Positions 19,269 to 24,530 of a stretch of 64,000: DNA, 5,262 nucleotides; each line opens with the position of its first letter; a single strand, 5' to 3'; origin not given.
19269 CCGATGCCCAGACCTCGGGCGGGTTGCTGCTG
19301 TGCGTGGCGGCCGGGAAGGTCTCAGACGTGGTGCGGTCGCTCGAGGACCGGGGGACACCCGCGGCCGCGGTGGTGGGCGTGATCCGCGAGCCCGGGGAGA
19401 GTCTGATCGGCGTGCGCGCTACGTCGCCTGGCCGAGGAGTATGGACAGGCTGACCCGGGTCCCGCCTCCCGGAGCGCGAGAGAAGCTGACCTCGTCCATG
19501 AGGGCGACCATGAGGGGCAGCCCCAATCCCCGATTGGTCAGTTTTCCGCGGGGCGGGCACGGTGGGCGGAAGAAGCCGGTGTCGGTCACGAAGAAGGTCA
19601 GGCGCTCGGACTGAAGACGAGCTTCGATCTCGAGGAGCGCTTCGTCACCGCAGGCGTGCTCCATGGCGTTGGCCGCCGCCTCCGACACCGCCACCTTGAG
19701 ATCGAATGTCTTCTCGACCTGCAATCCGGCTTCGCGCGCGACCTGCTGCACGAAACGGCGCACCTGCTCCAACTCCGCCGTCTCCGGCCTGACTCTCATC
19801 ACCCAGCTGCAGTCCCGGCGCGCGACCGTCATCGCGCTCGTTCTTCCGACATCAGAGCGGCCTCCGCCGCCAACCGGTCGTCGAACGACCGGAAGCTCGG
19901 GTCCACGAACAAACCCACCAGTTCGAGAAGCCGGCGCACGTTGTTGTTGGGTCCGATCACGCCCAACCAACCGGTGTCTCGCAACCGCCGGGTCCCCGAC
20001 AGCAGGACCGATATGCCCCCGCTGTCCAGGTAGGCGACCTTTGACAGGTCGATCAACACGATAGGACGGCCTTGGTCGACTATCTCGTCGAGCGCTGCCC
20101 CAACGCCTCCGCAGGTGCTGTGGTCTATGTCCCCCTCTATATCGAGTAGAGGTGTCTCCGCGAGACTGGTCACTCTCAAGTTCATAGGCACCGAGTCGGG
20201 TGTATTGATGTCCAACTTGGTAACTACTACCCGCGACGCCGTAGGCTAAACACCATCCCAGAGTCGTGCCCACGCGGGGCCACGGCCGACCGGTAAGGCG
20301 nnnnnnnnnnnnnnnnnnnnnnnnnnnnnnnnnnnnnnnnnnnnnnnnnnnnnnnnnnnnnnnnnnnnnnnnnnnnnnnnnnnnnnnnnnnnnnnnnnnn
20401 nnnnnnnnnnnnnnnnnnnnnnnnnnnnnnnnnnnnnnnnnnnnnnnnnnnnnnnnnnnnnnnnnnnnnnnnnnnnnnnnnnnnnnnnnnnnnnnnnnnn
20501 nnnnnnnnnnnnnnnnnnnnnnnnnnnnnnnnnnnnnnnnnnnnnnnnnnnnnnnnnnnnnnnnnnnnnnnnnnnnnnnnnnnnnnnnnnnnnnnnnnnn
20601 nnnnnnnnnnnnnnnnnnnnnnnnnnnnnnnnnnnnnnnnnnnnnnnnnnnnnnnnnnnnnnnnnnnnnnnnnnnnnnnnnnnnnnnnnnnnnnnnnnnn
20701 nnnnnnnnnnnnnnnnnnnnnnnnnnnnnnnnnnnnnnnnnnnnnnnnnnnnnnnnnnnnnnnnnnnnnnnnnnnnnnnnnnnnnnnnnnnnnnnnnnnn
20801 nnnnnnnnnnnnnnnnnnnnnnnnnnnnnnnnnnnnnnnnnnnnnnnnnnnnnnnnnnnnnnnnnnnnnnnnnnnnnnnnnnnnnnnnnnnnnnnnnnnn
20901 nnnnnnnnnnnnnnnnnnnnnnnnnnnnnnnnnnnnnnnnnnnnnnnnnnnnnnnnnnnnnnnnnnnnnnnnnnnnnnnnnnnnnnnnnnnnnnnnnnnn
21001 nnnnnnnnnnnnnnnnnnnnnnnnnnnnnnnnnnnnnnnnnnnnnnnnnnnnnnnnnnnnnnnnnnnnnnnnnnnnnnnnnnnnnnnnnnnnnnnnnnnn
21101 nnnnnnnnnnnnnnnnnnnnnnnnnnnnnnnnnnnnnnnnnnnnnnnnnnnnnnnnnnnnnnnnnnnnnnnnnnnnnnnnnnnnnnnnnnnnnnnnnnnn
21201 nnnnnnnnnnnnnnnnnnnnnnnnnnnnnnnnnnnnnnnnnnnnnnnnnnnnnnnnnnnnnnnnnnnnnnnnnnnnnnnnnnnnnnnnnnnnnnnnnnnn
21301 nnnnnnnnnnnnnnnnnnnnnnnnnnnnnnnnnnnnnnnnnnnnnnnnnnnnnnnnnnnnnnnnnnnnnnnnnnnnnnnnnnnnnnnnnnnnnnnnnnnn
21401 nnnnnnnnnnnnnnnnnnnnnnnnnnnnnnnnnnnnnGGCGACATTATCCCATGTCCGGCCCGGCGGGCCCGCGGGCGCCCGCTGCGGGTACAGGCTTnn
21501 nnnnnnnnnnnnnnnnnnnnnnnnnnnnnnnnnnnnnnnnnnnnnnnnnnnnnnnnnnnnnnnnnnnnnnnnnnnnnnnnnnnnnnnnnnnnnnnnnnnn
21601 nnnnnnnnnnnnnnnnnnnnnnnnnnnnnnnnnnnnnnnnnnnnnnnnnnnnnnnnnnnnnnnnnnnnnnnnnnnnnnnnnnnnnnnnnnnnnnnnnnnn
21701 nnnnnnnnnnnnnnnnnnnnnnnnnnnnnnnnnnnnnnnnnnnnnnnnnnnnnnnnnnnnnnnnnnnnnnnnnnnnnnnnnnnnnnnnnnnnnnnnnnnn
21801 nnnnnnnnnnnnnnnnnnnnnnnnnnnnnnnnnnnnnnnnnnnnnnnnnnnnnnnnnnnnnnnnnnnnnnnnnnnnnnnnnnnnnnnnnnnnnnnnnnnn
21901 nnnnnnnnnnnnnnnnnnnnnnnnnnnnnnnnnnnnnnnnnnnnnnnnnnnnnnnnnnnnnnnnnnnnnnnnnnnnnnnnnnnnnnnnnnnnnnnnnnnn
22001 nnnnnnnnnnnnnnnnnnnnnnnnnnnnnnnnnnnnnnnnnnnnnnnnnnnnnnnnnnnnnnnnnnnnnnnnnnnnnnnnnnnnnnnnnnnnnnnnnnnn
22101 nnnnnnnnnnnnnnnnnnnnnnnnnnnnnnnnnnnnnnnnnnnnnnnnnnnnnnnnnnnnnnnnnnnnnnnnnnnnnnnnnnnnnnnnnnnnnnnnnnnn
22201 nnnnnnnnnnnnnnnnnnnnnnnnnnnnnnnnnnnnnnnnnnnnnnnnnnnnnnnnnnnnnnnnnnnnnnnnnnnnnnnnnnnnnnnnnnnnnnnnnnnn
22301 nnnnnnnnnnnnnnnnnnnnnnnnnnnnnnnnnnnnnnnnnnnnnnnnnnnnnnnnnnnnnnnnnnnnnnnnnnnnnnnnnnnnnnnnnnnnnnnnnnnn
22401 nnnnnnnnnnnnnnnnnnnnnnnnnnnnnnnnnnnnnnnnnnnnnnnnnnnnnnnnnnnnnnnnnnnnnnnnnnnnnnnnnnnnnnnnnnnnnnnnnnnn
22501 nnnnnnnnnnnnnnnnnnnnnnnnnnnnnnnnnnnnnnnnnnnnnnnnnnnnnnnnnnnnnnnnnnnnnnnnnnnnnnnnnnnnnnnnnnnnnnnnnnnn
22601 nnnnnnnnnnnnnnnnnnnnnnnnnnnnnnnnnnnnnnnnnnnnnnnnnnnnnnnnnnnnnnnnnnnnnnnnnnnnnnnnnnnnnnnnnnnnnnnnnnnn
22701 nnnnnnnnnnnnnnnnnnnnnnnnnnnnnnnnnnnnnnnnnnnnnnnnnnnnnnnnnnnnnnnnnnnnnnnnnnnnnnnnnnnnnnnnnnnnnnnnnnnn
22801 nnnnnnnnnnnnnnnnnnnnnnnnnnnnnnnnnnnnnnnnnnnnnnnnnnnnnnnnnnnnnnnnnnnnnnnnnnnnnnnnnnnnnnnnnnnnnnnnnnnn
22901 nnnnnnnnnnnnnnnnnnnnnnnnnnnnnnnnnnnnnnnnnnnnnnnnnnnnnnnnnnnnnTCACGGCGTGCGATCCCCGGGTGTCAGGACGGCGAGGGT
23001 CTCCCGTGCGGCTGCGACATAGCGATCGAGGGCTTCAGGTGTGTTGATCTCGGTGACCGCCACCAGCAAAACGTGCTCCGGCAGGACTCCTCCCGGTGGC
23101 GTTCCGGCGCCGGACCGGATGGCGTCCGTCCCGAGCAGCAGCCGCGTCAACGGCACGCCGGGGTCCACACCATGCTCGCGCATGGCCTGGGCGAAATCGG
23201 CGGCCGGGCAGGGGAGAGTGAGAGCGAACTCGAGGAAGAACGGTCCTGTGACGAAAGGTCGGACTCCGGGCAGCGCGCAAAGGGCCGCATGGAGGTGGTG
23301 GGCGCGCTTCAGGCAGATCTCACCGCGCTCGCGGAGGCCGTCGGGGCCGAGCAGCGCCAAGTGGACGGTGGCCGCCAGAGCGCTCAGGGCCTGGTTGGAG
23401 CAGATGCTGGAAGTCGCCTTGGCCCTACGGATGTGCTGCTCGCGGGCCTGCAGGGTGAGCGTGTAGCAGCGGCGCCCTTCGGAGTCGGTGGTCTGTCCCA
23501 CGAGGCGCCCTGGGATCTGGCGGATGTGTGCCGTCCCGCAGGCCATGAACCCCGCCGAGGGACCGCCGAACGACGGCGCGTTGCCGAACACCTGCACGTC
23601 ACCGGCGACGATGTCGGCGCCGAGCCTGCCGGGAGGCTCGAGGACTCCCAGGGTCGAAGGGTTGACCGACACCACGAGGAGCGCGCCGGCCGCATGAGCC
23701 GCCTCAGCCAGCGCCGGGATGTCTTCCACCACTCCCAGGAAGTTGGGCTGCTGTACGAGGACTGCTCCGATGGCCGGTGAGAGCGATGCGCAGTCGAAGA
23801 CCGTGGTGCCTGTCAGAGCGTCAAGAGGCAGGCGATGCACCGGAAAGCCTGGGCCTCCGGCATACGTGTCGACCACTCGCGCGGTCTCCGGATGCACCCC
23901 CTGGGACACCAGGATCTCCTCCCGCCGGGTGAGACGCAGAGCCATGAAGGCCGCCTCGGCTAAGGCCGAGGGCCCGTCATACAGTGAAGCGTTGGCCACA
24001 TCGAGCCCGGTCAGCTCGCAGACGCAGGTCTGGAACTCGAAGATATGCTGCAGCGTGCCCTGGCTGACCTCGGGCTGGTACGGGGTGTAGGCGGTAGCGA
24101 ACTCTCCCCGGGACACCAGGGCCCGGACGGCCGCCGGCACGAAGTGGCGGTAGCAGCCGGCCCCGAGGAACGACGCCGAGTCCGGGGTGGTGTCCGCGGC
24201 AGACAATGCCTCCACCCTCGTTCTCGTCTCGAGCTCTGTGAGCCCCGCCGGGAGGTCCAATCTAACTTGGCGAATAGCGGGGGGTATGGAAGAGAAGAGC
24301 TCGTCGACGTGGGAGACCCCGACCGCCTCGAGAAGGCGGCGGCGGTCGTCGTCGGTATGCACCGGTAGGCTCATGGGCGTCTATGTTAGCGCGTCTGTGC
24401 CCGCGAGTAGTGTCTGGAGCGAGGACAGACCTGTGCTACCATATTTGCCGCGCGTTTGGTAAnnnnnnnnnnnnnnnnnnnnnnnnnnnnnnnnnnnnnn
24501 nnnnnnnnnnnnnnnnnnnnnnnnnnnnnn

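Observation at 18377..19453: selD is a selenoprotein: in-frame TGA (Sec) plus downstream hairpin; the ORF call is truncated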

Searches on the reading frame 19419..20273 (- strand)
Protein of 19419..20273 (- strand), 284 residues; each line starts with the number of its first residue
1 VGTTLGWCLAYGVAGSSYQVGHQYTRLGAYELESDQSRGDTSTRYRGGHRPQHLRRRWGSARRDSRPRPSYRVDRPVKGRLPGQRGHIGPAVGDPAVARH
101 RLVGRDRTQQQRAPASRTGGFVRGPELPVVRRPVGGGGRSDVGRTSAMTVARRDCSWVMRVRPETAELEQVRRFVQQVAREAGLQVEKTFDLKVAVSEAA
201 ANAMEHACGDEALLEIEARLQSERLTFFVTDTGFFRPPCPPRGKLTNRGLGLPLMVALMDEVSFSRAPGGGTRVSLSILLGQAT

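Call 9: search_protein_families(library=pfam, proteins=[window:19419-20273:-])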
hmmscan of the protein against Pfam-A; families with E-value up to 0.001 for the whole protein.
window:19419-20273:- (284 aa): 2 families
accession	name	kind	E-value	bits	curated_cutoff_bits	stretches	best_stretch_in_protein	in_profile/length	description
PF13581.12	HATPase_c_2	-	1.2e-22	80.8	27.4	1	163-277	3-126/127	Histidine kinase-like ATPase domain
PF02518.31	HATPase_c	-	3.7e-06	27.8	26.4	1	191-279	5-108/111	Histidine kinase-, DNA gyrase B-, and HSP90-like ATPase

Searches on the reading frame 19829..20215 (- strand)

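Call 47: search_protein_families(library=pfam, proteins=[window:19829-20215:-], max_evalue=0.01)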
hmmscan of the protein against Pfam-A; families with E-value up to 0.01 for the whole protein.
window:19829-20215:- (128 aa): 2 families
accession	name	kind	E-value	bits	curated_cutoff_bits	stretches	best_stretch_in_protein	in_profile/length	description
PF13466.11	STAS_2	-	8.4e-13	48.8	29.2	1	24-102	1-79/80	STAS domain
PF01740.26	STAS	-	8.4e-11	42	22.6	1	22-103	11-94/106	STAS domain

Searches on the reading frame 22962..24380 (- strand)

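Call 9: search_protein_families(library=pfam, proteins=[window:22962-24380:-])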
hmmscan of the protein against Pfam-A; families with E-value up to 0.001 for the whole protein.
window:22962-24380:- (472 aa): 1 family
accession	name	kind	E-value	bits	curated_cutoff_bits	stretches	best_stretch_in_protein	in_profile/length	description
PF02347.22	GDC-P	-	3.1e-111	372.7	26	1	8-368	6-362/429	Glycine cleavage system P-protein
